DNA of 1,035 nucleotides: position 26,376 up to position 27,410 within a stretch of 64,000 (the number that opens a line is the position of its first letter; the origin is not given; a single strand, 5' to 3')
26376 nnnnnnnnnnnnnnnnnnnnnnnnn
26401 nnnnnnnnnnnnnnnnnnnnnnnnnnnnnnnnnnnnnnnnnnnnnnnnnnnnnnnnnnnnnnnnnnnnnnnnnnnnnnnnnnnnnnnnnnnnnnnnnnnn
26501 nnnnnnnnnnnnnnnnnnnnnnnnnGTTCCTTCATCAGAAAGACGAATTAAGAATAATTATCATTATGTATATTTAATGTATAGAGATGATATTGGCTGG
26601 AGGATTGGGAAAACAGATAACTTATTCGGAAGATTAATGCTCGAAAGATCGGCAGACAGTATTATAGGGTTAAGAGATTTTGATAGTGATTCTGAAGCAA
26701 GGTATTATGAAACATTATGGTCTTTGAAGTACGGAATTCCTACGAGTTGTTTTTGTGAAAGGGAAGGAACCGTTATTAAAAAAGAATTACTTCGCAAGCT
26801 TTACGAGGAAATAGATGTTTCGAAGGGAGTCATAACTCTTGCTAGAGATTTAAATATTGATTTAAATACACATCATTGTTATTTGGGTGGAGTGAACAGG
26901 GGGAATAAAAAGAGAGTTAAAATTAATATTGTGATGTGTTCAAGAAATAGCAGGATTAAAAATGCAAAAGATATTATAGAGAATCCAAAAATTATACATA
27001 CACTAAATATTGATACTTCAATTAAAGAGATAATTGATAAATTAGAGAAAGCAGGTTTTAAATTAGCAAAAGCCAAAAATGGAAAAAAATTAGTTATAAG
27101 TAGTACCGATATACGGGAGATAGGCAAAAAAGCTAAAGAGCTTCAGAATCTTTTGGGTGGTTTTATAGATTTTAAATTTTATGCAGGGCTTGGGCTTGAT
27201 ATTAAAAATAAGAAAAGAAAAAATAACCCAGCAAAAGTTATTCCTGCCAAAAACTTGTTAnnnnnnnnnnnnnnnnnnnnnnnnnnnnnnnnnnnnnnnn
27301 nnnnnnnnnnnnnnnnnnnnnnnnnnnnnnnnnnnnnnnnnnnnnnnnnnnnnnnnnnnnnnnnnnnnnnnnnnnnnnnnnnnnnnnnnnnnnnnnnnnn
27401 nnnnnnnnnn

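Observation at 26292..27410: Intein in helicase motif III whose central domain looks GIY-YIG-like rather than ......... or HNH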

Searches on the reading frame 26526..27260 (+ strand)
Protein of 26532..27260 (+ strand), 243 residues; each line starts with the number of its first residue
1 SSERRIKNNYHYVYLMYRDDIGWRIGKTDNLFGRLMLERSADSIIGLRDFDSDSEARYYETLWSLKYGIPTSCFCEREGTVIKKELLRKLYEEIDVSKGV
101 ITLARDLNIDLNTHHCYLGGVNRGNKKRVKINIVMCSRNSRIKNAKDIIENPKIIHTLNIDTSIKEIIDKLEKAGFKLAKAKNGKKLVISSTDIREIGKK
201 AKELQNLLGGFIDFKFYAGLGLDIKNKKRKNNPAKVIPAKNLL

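Call 6: search_protein_families(library=phrogs, proteins=[window:26532-27260:+], max_evalue=10)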
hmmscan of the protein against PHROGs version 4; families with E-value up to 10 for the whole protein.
window:26532-27260:+ (243 aa): 2 families
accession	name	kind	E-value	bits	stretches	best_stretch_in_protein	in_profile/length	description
phrog_1111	-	DNA, RNA and nucleotide metabolism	0.054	14.3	1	6-37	31-62/139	endonuclease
phrog_20567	-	unknown function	0.13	13.4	1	41-66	15-38/44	-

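Call 15: search_solved_structures(query=A2, max_evalue=10, show_alignments=3)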
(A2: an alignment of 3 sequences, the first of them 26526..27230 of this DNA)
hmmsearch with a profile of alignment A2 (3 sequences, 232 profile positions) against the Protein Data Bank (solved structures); distinct sequences matched with E-value up to 10: 2.
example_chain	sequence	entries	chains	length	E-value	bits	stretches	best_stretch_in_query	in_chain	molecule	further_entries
4bit_A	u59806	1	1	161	0.25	14.1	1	135-200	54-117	CEREBRAL DOPAMINE NEUROTROPHIC FACTOR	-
2l1a_A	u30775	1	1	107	2.1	11.1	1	130-179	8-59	Formin-C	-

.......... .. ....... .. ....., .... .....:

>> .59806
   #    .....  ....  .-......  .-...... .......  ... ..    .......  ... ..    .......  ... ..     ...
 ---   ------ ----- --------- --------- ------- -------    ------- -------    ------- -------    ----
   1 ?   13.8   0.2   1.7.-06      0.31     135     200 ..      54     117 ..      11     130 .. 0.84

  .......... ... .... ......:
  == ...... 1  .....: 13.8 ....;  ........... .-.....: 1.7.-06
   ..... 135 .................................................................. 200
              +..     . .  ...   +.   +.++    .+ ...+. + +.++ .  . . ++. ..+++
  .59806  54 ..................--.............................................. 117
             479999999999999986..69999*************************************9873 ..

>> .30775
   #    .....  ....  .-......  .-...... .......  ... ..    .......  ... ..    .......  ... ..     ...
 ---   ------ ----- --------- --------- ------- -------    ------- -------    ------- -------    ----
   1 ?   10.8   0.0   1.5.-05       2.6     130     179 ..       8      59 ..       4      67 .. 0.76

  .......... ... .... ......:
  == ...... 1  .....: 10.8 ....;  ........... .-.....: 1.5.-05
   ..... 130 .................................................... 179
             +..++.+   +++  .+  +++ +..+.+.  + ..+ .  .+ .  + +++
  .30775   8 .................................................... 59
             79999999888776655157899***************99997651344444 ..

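Call 23: search_protein_representatives(alignment_id=A2)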
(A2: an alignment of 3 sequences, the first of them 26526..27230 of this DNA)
Query: 3 sequences, 232 profile positions. Proteins with E-value up to 0.001 (for the whole library): 459; up to 1e-10: 161; up to 1e-30: 26. The best 150 are listed.
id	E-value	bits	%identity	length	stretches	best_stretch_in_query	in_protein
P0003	6.3e-82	291.0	-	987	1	22-230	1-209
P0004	6.0e-79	281.3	-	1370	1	4-231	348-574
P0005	6.0e-77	274.7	-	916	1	4-228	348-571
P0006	8.3e-77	274.3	-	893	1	3-224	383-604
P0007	8.9e-77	274.2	-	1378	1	7-222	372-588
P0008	6.6e-73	261.5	-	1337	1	8-222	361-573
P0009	2.9e-70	252.8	-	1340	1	8-230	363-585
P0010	3.3e-70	252.6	-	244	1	17-225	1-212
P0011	1.6e-68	247.1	-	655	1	3-223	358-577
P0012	6.9e-68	245.1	-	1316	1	8-228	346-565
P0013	2.0e-67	243.5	-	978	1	17-224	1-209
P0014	2.4e-63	230.2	-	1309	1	8-224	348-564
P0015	4.3e-62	226.1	-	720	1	9-224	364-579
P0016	2.1e-59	217.3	-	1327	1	1-223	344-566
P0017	4.9e-58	212.8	-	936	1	49-225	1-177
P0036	9.9e-29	116.9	-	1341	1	5-210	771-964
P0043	1.0e-22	97.2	-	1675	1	9-213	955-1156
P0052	1.5e-17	80.4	-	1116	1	9-137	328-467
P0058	3.7e-17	79.1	-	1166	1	10-169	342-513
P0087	9.5e-14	67.9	-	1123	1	9-212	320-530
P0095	1.8e-13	67.0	-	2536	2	5-111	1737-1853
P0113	7.0e-13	65.1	-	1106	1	10-222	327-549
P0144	1.5e-11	60.7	-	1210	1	7-211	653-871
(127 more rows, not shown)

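Call 31: search_protein_families(library=pfam, alignment_id=A3, max_evalue=1)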
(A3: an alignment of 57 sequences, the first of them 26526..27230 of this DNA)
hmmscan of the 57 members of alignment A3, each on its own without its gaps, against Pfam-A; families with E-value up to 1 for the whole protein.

A. member 1, window:26526-27230:+ (235 aa): 2 families
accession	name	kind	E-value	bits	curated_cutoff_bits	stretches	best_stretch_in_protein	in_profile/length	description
PF16891.10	STPPase_N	-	0.087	13.8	26.8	1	166-205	1-36/48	Serine-threonine protein phosphatase N-terminal domain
PF04760.21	IF2_N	-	0.38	11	25.3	0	162-182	13-33/53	Translation initiation factor IF-2, N-terminal region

B. families by the number of members that match (of 57 scanned): 39 families (the first 25 are shown)
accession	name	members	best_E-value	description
PF01541.30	GIY-YIG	3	0.0088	GIY-YIG catalytic domain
PF14490.11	HHH_RecD2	2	0.08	ATP-dependent RecD2 DNA helicase HHH domain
PF02817.22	E3_binding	2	0.083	e3 binding domain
PF04760.21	IF2_N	2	0.15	Translation initiation factor IF-2, N-terminal region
PF18903.5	DUF5659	1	0.0077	Domain of unknown function (DUF5659)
PF16350.10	FAO_M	1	0.011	FAD dependent oxidoreductase central domain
PF21778.2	DUF6873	1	0.014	Family of unknown function (DUF6873)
PF13499.12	EF-hand_7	1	0.014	EF-hand domain pair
PF15658.11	Latrotoxin_C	1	0.019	Latrotoxin C-terminal domain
PF10544.15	T5orf172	1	0.028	T5orf172 domain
PF00272.24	Cecropin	1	0.028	Cecropin family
PF02966.22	DIM1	1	0.029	Mitosis protein DIM1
PF12462.13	Helicase_IV_N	1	0.036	DNA helicase IV / RNA helicase N terminal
PF15944.10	DUF4752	1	0.037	Domain of unknown function (DUF4752)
PF01348.27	Intron_maturas2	1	0.044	Type II intron maturase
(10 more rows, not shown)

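Call 32: find_homologous_proteins(query=A3, max_evalue=0.00001)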
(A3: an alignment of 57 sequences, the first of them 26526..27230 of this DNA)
Query A3 (57 sequences) (235 aa, profile of the alignment): 3 proteins with E <= 0.00001 among 4762 candidates.
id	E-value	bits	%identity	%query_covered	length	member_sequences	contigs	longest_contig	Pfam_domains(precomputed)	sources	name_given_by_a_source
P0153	2.3e-39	153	31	47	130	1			-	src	-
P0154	8.5e-30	122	38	32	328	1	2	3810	-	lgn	-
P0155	9.4e-9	53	48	9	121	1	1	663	-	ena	-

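Call 33: predict_structure(alignment_id=A3)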
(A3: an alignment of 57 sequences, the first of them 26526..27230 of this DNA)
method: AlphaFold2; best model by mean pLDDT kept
length: 235 residues; sequences in the alignment: 57
mean_pLDDT: 89.5   pTM: 0.81
mean pLDDT of the five models: 89.5, 89.5, 88.6, 88.4, 88.3
residues with pLDDT >= 90: 172; 70-90: 42; 50-70: 12; < 50: 9
segments of 3 or more residues with pLDDT < 50: 229-235
pLDDT, mean of each block of 10 residues (from residue 1): 71 95 96 93 95 97 98 94 90 96 98 93 85 93 73 88 96 98 97 97 97 90 51 40
secondary structure, 60 per line:
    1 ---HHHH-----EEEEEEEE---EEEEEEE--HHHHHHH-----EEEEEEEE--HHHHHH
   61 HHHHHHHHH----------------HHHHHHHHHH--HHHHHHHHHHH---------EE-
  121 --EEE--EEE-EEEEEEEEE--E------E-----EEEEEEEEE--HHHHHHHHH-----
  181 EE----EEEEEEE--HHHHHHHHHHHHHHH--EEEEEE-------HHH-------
elements in order: H4-7 E13-20 E24-30 H33-39 E45-52 H55-69 H86-95 H98-108 E123-125 E128-130 E132-140 E156-164 H167-175 E187-193 H196-210 E213-218

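Call 35: fold_search(model_id=the predicted structure, library=pdb)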
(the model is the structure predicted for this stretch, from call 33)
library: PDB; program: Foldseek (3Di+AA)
matches with E <= 10: 358; with E <= 0.001: 0
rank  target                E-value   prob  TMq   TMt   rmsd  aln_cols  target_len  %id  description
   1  1zhv                  8.6e-03  0.98  0.23  0.36   8.1       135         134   12  X-ray Crystal Structure Protein Atu0741 from Agobacterium tumefaciens. Northeast Structural Genomics Consortium Target A (released 2005-05-10)
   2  4z1z_B                3.4e-02  0.20  0.21  0.18  16.5       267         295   13  Crystal Structure of Meganuclease I-SmaMI Bound to Uncleaveable DNA with a TTCT Central Four (released 2016-03-30)
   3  5e67_A                5.9e-02  0.15  0.19  0.17  16.0       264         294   12  K103A/K262A double mutant of I-SmaMI (released 2016-01-13)
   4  6bcn_C                6.7e-02  0.15  0.21  0.18  16.1       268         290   13  I-LtrI E184D bound to cognate substrate (pre-cleavage complex) (released 2018-10-24)
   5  4z20_D                6.7e-02  0.15  0.20  0.17  16.1       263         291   13  Crystal Structure of Meganuclease I-SmaMI Bound to Uncleaveable DNA with a TTGT Central Four (released 2016-03-30)
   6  4z20_A                7.1e-02  0.15  0.20  0.17  15.7       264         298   15  Crystal Structure of Meganuclease I-SmaMI Bound to Uncleaveable DNA with a TTGT Central Four (released 2016-03-30)
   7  9evs_a                7.5e-02  0.51  0.22  0.18  15.0       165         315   13  Structure of the flowering plant mitoribosome with P-site tRNA (released 2025-09-03)
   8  5e5o_A                7.5e-02  0.14  0.20  0.17  16.5       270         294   13  I-SmaMI bound to uncleaved DNA target in the presence of Calcium ions (released 2016-01-13)
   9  5e63_A                8.5e-02  0.13  0.20  0.17  16.0       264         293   13  K262A mutant of I-SmaMI (released 2016-01-13)
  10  3r7p_A                1.2e-01  0.13  0.22  0.19  16.5       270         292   12  The crystal structure of I-LtrI (released 2011-07-20)
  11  3mx9_A                1.2e-01  0.13  0.21  0.17  15.0       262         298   10  Molecular basis of engineered meganuclease targeting of the endogenous human RAG1 locus (released 2010-10-06)
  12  3jch_C                1.4e-01  0.08  0.13  0.09  16.4       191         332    9  Cryo-EM structure of the magnesium channel CorA in the magnesium-free, asymmetric open state II (released 2016-02-17)
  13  11qf_B                1.5e-01  0.10  0.20  0.16  16.8       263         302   10  I-PnoMI with solubilizing mutations (released 2026-03-25)
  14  5e5p                  1.5e-01  0.12  0.21  0.17  16.2       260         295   13  Wild type I-SmaMI in the space group of C121 (released 2016-01-13)
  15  8tme_A                1.6e-01  0.06  0.12  0.10  16.5       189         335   12  Cryo-EM structure of CorA in complex with conformation-specific synthetic antibody C18 and 100 uM MgCl2, State MG0.1-1 (released 2025-02-12)
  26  1zg2_MODEL_1_A        3.6e-01  0.23  0.17  0.36   9.8       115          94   17  Solution NMR structure of the UPF0213 protein BH0048 from Bacillus halodurans. Northeast Structural Genomics t (released 2005-06-21)
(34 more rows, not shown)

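Call 37: search_dna_similar(query=window:26526-27230:+, collection=phages, mode=protein, max_evalue=0.001, max_rows=30)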
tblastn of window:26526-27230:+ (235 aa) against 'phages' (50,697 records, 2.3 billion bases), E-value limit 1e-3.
No match.

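Call 38: fold_search(model_id=the predicted structure, library=viral)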
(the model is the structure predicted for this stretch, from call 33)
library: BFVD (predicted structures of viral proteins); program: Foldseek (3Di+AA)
matches with E <= 10: 837; with E <= 0.001: 3
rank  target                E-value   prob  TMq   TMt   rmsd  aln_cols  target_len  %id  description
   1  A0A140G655            1.1e-09  1.00  0.66  0.18   4.4       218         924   22  (no name in the UniProt tables at hand)
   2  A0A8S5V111            4.5e-07  1.00  0.44  0.14   2.5       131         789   27  DNA 3'-5' helicase [Siphoviridae sp. ct3r22]
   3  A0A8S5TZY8            1.6e-05  1.00  0.41  0.13   3.3       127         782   23  Adenine specific DNA methyltransferase [Myoviridae sp. ctCuC1]
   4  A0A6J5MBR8            1.9e-03  0.82  0.24  0.12  24.3       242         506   15  Terminase-like family [uncultured Caudovirales phage]
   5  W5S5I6                6.0e-03  0.57  0.21  0.20  18.1       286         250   10  Group I intron GIY-YIG endonuclease [Pithovirus sibericum]
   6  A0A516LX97            1.3e-02  0.97  0.23  0.29  16.1       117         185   15  (no name in the UniProt tables at hand)
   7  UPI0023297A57         1.7e-02  0.97  0.23  0.33  13.9       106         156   21  (no name look-up for this kind of identifier)
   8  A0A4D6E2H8            1.8e-02  0.99  0.24  0.25   6.4        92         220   18  G-I-Y Y-I-G endonuclease [Gordonia phage GodonK]
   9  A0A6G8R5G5            1.9e-02  1.00  0.25  0.39   5.0        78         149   20  GIY-YIG domain-containing protein [Synechococcus phage S-N03]
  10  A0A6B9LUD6            1.9e-02  0.99  0.24  0.32   7.6        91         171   15  (no name in the UniProt tables at hand)
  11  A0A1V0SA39            1.9e-02  0.72  0.25  0.20  15.0       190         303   11  Uncharacterized protein [Catovirus CTV1]
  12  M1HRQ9                2.0e-02  0.99  0.25  0.20   8.6       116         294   13  (no name in the UniProt tables at hand)
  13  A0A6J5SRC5            2.0e-02  0.97  0.24  0.35  14.1       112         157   16  GIY-YIG nuclease superfamily [uncultured Caudovirales phage]
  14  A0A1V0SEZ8            2.5e-02  0.35  0.21  0.16  22.0       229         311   11  Bacteriophage T5 Orf172 DNA-binding domain-containing protein [Hokovirus HKV1]
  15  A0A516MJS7            2.8e-02  0.41  0.22  0.21  18.4       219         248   14  (no name in the UniProt tables at hand)
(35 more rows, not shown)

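Call 55: list_cluster_members(proteins=[P0004, P0007, P0036, P0043, P0052, P0058, P0087, P0095, P0113, P0144])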
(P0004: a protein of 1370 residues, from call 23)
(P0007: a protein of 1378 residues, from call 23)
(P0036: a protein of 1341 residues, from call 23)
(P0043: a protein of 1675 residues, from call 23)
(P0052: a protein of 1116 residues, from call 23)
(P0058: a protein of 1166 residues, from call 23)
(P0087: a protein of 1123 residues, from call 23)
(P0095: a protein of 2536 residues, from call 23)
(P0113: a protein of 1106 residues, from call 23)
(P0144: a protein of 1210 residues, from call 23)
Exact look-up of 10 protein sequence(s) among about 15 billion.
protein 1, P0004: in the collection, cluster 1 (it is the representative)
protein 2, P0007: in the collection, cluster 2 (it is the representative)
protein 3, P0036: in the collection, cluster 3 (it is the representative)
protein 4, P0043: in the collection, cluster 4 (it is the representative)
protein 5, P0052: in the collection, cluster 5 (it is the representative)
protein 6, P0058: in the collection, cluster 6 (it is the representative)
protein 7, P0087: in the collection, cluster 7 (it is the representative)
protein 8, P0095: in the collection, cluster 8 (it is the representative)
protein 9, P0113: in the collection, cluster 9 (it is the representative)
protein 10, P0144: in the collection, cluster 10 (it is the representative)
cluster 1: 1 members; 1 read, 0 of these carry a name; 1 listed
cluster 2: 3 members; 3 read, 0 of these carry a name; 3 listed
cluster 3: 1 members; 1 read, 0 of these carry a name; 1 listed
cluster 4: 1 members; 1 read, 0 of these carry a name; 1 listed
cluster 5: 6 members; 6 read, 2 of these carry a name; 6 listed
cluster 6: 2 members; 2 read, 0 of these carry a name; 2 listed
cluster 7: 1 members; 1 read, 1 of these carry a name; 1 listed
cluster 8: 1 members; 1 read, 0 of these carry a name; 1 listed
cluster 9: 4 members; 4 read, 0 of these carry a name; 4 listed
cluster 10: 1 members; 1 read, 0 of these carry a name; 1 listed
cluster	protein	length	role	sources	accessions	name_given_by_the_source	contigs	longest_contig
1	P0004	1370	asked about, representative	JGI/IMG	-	-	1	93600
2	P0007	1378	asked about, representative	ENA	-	-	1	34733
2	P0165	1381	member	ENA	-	-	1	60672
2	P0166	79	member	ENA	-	-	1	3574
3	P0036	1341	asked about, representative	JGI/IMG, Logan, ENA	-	-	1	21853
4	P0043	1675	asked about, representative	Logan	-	-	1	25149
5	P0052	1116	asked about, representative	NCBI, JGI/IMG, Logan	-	-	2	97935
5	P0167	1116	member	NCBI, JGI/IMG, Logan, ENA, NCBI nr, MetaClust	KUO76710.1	MAG: hypothetical protein APF81_11610 [Desulfosporosinus sp. BRH_c37] | \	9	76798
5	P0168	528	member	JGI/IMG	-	DNA helicase-2/ATP-dependent DNA helicase PcrA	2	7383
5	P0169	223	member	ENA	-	-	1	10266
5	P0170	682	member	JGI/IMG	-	-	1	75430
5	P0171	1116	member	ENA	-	-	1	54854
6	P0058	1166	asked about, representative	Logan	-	-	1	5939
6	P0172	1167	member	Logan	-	-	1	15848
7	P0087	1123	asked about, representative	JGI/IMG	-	DNA helicase-2/ATP-dependent DNA helicase PcrA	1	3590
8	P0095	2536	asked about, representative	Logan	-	-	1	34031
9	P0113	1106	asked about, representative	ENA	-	-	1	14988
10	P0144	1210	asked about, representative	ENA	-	-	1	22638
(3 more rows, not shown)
